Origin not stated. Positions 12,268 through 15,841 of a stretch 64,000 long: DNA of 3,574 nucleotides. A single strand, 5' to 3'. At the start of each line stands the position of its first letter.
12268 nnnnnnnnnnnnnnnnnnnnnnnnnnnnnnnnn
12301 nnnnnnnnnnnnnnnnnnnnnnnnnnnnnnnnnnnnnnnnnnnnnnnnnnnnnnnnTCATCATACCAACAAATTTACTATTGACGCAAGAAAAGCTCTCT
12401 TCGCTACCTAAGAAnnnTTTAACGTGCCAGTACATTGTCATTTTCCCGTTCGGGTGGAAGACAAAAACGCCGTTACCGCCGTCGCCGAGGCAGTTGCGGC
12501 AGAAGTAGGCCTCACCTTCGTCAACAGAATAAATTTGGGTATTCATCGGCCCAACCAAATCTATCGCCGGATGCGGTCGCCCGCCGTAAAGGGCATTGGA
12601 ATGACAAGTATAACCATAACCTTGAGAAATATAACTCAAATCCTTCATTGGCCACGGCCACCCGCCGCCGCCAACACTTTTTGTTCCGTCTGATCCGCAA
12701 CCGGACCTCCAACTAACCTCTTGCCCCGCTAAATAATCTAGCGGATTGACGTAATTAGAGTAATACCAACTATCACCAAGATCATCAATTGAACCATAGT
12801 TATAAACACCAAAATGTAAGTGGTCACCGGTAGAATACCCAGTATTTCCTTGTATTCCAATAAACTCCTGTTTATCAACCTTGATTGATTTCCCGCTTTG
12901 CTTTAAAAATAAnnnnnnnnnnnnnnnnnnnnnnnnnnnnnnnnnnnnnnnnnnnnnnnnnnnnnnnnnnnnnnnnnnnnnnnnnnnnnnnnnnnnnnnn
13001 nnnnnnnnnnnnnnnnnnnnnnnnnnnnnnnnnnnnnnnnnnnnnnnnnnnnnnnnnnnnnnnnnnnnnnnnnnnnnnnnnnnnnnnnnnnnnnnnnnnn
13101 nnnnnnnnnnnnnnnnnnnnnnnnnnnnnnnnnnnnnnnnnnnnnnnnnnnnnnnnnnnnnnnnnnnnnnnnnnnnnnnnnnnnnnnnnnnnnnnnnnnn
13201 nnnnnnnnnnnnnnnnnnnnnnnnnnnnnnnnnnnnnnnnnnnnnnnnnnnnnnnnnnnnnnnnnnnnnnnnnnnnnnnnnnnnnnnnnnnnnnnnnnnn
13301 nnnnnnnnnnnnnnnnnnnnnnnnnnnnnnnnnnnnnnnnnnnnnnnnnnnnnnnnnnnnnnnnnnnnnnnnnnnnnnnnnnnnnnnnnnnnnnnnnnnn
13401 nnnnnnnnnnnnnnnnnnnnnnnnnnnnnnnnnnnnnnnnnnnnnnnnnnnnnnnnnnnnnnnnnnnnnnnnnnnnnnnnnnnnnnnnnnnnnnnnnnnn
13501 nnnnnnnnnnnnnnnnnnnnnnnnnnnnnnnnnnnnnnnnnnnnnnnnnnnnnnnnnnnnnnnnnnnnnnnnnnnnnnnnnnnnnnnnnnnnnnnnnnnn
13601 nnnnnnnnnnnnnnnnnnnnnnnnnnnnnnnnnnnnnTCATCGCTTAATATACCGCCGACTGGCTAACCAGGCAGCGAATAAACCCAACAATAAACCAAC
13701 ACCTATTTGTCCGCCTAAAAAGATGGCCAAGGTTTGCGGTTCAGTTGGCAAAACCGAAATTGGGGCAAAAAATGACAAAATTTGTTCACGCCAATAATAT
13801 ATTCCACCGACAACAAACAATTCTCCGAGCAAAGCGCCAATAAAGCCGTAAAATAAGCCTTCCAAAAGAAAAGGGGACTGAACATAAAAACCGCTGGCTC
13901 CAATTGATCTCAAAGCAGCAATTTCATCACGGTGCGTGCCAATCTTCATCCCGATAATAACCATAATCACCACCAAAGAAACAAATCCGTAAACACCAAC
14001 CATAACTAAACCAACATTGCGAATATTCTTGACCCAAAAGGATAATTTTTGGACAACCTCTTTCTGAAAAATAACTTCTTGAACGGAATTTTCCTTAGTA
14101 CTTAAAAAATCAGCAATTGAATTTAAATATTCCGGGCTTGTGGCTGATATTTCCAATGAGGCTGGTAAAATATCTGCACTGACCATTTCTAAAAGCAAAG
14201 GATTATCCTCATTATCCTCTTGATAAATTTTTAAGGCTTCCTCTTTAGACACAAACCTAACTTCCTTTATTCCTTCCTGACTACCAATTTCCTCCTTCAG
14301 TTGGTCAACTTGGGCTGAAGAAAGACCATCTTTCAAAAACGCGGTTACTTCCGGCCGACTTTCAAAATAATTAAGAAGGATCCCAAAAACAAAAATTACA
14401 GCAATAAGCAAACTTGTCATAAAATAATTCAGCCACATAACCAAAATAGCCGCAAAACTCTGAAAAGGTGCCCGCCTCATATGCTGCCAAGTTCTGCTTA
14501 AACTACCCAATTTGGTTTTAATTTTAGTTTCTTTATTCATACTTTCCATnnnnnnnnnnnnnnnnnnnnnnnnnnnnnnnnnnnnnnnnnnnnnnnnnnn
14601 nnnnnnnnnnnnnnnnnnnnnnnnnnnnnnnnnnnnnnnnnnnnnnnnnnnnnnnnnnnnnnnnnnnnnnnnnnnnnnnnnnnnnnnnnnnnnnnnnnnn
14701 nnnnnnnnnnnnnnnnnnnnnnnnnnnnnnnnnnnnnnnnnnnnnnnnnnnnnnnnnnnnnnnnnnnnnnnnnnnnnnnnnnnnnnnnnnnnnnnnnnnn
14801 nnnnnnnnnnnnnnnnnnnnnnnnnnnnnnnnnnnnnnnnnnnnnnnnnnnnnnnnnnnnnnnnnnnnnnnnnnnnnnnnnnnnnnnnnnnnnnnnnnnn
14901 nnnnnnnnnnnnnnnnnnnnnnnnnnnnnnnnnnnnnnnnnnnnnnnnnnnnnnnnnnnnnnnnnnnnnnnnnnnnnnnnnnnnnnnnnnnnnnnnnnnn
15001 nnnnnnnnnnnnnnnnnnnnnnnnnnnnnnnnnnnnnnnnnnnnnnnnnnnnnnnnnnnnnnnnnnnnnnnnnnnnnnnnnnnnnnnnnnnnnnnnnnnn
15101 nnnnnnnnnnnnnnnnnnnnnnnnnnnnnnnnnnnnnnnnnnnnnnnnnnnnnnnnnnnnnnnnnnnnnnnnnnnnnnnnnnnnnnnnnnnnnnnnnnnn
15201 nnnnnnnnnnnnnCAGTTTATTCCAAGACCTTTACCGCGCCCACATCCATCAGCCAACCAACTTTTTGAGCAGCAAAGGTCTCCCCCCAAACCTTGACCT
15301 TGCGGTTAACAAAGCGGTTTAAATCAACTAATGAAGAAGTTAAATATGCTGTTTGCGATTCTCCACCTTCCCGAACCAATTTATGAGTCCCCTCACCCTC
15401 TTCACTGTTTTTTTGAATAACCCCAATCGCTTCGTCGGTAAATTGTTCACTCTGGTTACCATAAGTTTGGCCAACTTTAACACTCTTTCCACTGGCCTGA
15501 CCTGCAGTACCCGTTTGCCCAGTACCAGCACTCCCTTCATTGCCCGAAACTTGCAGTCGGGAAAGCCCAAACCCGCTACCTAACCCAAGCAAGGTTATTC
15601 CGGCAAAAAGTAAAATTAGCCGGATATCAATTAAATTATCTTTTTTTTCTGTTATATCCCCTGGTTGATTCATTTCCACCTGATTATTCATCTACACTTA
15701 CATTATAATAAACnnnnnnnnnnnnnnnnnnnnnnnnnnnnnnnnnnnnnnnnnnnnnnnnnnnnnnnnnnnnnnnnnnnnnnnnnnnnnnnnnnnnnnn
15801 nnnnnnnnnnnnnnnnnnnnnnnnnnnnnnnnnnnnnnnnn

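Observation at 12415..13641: FtsEX-associated M23 peptidase with apparently circularly permuted catalytic domain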

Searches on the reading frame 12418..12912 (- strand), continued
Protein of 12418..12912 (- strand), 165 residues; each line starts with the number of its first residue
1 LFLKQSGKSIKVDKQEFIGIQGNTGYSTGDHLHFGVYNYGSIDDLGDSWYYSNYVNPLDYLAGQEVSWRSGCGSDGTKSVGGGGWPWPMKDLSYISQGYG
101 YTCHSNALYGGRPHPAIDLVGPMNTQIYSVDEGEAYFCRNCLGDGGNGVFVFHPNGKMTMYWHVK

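Call 62: find_encoding_contigs(protein=P0160, flank=4000, max_places=1)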
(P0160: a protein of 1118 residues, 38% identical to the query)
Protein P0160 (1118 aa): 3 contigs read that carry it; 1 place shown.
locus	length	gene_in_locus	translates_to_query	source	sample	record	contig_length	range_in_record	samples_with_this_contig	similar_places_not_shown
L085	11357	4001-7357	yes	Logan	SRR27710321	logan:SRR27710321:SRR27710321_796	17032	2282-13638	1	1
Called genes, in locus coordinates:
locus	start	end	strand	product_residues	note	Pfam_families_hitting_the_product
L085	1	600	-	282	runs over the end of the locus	PF02401:LYTB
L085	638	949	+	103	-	PF18895:T4SS_pilin (weak)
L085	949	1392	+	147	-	PF18895:T4SS_pilin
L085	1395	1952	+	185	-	PF18895:T4SS_pilin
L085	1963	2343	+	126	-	-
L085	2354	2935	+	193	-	PF18895:T4SS_pilin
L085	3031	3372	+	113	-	PF18895:T4SS_pilin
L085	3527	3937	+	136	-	PF18895:T4SS_pilin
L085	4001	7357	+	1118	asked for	PF01551:Peptidase_M23 (weak)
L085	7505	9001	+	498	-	PF12666:PrgI, PF13620:CarboxypepD_reg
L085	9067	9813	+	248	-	PF26593:TraC-like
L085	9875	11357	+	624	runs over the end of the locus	PF01935:DUF87, PF12846:AAA_10, PF19044:P-loop_TraG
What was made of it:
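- The same module is used in a T4SS locus (call 62).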

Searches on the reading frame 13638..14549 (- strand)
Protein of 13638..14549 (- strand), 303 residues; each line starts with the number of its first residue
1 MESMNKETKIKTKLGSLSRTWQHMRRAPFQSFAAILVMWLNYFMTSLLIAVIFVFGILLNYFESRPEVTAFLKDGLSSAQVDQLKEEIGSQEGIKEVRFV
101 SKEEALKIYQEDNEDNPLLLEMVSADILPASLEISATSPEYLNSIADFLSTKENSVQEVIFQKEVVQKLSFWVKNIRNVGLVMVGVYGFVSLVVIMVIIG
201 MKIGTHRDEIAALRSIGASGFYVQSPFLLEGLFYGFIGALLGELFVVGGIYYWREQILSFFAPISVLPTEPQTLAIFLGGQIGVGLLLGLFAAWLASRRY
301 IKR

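Call 18: search_protein_families(library=pfam, proteins=[window:13638-14549:-], max_evalue=0.001)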
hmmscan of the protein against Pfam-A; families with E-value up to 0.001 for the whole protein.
window:13638-14549:- (303 aa): 2 families
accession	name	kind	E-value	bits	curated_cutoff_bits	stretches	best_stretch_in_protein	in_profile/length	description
PF18075.7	FtsX_ECD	-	5.7e-19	69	23.5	1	67-153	2-91/96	FtsX extracellular domain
PF02687.27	FtsX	-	2e-11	44.4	25.5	1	183-302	3-117/120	FtsX-like permease C-terminal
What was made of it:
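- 13638..14549 (-): ftsX (303 aa). Its stop overlaps the start of the peptidase gene by 4 nt. Pfam FtsX_ECD (E 5.7e-19) and FtsX (E 2e-11) (call 18).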

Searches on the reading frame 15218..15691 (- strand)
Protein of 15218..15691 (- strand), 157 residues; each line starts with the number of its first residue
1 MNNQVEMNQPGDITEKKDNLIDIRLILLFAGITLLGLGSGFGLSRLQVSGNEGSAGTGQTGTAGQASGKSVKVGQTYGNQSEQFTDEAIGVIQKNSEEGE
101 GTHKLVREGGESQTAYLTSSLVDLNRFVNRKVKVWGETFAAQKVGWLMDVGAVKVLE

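Call 18: search_protein_families(library=pfam, proteins=[window:15218-15691:-], max_evalue=0.001)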
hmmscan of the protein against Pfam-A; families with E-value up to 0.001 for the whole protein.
window:15218-15691:- (157 aa): 0 families
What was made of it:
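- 15218..15691 (-): Conserved 157-aa ORF of unknown function lying between prfB and ftsE. No Pfam match (call 18).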
